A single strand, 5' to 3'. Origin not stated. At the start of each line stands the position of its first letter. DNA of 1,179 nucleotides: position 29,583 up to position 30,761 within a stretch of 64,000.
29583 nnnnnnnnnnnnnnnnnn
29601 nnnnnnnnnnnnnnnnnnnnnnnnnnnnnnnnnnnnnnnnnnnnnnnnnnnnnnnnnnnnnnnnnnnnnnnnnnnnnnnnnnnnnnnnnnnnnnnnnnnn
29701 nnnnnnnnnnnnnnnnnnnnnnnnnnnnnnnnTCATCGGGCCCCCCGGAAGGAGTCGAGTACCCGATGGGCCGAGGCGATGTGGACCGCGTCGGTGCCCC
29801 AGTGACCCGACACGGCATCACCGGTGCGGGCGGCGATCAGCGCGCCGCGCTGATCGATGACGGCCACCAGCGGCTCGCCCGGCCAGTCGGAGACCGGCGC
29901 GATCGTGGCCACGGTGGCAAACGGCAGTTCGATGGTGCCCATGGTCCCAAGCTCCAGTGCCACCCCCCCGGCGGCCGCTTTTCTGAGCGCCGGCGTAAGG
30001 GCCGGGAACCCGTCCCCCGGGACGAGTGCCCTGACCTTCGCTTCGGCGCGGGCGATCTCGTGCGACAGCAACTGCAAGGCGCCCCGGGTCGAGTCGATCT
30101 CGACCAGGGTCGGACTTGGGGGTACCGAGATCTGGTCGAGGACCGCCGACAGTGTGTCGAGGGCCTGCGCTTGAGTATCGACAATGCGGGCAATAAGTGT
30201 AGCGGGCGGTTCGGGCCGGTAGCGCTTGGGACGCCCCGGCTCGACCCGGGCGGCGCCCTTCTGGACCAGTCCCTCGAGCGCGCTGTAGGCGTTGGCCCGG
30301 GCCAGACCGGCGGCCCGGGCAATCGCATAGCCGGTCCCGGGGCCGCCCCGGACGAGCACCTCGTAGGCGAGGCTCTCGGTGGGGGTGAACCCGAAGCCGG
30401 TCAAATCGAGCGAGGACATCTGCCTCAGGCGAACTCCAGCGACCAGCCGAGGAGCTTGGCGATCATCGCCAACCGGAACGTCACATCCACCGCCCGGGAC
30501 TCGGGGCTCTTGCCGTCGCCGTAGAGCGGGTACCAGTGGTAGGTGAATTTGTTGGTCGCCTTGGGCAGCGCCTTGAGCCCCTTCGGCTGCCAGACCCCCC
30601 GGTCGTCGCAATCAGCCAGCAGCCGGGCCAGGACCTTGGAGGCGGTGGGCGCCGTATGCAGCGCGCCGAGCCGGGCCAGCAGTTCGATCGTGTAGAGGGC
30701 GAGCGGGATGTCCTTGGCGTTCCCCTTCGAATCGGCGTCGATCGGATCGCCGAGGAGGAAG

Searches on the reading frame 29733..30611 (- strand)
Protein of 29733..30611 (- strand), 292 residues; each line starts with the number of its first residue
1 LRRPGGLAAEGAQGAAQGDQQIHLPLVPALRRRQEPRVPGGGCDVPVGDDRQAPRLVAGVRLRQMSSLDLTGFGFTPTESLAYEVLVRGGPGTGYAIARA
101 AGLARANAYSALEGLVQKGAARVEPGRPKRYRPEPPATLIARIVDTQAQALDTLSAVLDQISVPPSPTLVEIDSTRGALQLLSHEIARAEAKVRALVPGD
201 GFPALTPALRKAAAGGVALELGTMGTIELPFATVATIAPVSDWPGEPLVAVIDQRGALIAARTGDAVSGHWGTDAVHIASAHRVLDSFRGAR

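Call 60: search_protein_families(library=pfam, proteins=[window:29733-30611:-], max_evalue=0.00001)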
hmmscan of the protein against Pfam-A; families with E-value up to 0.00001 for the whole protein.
window:29733-30611:- (292 aa): 1 family
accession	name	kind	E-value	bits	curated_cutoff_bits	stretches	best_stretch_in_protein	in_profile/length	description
PF01978.25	TrmB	-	6.3e-16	58.4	25.6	1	70-136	1-67/68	Sugar-specific transcriptional regulator TrmB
